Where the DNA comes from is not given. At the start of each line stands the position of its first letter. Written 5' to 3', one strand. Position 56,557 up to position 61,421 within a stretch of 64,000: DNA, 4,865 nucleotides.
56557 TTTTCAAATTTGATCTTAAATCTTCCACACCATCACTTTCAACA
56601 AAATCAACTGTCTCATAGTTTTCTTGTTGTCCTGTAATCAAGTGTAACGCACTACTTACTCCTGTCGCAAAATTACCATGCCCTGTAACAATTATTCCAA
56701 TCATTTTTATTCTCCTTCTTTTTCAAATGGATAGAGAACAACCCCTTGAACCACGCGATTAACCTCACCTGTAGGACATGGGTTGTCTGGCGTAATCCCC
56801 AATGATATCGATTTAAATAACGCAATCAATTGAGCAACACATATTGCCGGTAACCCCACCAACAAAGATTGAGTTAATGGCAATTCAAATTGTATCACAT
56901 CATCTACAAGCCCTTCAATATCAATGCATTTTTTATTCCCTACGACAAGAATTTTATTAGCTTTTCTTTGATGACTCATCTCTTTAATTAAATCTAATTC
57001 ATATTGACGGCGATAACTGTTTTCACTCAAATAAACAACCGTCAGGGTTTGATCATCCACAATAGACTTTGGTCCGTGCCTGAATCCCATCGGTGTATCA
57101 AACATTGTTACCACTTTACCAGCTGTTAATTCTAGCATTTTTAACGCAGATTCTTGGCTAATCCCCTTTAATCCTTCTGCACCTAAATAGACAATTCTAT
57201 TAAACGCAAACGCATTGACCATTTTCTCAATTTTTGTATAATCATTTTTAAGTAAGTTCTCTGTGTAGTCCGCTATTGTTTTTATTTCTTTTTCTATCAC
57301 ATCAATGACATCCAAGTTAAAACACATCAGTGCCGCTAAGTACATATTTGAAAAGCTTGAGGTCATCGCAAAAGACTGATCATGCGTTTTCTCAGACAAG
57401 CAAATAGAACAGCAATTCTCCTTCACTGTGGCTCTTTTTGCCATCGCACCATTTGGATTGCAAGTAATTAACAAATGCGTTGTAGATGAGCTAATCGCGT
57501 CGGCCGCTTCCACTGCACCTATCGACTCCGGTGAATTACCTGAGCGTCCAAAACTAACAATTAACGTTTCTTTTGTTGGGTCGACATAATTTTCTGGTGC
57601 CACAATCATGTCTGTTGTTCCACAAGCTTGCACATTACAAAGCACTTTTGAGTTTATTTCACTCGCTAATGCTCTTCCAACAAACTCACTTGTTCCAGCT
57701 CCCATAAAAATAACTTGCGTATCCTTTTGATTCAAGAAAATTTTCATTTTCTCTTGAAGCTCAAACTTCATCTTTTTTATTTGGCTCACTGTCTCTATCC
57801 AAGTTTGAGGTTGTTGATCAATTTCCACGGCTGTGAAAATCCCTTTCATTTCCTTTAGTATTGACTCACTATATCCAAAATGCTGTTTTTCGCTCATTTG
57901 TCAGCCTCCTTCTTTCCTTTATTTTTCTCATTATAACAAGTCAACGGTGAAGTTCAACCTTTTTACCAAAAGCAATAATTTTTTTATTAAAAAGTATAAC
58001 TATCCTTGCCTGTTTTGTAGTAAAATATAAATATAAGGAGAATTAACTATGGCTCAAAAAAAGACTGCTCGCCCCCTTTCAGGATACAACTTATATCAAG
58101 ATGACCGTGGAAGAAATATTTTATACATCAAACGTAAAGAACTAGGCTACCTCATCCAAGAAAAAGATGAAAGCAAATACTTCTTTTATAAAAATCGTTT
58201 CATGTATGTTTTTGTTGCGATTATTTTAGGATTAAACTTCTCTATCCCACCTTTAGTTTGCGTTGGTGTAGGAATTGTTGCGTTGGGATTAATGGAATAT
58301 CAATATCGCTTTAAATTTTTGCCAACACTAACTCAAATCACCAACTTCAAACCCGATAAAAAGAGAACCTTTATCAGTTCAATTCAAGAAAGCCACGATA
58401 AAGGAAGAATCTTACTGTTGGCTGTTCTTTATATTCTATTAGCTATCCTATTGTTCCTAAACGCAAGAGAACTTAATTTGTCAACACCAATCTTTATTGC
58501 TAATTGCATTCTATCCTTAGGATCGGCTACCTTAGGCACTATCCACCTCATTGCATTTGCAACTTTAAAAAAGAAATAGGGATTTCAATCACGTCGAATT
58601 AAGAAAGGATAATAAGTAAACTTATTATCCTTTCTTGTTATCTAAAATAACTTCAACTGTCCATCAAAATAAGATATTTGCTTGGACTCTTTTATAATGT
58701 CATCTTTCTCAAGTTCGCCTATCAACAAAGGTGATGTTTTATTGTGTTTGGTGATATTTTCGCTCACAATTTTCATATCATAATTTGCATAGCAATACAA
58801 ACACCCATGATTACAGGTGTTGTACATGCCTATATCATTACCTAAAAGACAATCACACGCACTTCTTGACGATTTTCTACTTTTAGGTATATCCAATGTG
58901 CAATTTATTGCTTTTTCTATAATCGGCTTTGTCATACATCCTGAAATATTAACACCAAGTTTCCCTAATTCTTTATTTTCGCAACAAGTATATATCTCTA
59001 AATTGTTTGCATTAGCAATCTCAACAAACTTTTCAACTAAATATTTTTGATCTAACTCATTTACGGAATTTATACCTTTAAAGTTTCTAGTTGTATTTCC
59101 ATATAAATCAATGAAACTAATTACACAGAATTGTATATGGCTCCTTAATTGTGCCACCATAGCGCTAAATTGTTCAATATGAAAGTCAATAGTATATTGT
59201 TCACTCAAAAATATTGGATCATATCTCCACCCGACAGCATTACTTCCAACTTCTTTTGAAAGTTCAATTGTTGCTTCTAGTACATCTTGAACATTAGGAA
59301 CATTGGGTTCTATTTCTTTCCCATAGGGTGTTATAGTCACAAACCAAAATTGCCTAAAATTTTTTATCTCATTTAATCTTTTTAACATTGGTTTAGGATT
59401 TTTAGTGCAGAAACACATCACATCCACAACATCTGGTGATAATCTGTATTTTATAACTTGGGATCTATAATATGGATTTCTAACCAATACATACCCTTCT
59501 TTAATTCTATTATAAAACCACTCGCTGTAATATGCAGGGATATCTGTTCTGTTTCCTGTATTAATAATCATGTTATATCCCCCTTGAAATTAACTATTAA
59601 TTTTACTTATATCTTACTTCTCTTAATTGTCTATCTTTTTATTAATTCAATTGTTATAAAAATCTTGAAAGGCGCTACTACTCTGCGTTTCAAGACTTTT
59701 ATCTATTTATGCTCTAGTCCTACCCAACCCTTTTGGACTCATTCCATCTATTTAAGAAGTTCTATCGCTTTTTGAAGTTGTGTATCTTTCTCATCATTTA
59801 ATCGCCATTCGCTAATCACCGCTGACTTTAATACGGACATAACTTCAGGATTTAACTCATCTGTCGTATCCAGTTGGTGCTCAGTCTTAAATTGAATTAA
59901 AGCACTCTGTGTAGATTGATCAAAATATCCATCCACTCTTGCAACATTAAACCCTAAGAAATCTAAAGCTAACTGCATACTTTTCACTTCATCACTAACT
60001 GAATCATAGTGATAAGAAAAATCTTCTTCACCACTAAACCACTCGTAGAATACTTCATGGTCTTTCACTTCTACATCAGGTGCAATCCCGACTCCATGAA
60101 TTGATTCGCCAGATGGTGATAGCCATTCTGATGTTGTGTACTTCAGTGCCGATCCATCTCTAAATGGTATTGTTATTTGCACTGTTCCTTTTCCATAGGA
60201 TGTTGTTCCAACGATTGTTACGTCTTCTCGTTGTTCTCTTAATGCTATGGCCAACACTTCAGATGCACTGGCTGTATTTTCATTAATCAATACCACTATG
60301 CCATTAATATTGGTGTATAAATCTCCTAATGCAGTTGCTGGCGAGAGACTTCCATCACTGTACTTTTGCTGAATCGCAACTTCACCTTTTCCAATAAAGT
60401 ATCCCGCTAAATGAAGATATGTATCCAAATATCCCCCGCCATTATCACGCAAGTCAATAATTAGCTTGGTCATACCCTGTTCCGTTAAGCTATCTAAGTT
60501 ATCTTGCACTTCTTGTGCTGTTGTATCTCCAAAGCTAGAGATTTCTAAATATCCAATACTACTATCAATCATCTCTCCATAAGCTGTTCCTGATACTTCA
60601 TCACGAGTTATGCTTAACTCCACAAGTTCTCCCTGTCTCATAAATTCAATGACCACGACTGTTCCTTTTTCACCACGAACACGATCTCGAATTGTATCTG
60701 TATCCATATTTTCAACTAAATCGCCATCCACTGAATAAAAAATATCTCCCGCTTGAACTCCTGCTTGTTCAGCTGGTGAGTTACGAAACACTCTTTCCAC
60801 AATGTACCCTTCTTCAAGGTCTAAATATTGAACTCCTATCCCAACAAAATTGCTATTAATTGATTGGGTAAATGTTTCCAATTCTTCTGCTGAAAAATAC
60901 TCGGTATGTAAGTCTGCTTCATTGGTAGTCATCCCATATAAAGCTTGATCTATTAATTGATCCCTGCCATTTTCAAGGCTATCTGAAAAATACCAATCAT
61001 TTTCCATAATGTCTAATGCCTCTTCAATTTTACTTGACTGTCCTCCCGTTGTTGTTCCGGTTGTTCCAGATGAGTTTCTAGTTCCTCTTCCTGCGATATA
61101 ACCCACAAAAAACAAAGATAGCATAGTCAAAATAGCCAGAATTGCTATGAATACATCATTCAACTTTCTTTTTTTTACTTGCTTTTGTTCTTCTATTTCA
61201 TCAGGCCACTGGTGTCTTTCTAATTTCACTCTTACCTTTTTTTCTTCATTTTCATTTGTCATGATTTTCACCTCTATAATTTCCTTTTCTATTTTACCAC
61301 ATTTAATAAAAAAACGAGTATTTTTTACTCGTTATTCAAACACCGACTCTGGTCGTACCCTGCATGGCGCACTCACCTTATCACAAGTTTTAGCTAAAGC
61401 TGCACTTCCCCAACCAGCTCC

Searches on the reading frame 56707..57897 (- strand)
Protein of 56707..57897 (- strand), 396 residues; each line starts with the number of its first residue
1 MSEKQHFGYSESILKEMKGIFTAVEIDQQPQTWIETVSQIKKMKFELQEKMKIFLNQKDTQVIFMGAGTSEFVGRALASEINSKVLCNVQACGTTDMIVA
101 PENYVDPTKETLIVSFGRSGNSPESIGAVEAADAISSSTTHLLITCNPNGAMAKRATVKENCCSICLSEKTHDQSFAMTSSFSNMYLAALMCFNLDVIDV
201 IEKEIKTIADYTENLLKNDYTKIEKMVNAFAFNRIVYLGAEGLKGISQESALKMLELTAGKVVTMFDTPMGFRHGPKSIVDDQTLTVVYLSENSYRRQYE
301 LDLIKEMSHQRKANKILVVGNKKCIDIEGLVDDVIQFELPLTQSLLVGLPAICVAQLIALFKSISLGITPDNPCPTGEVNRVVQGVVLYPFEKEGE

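Call 44: search_protein_families(library=pfam, proteins=[window:56707-57897:-], max_evalue=0.00001)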
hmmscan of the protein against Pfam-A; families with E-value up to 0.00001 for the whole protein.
window:56707-57897:- (396 aa): 1 family
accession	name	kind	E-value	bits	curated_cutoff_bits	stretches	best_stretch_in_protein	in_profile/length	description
PF01380.27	SIS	-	7.6e-12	45.6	25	1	57-193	4-129/131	SIS domain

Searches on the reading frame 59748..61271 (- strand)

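Call 44: search_protein_families(library=pfam, proteins=[window:59748-61271:-], max_evalue=0.00001)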
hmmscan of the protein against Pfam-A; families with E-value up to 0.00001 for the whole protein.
window:59748-61271:- (507 aa): 5 families
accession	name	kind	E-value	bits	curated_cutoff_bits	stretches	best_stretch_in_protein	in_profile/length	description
PF03572.23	Peptidase_S41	-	1.4e-43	148.8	24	1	239-402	2-165/165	Peptidase family S41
PF17820.7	PDZ_6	-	1.3e-10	41.3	27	1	157-210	1-52/54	PDZ domain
PF13180.12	PDZ_2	-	1.8e-09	38.2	27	1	144-221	2-78/80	PDZ domain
PF01471.23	PG_binding_1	-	9.4e-09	35.8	23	1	426-481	2-57/57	Putative peptidoglycan binding domain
PF00595.29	PDZ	-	9.3e-08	32.8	23.2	1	140-205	9-76/81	PDZ domain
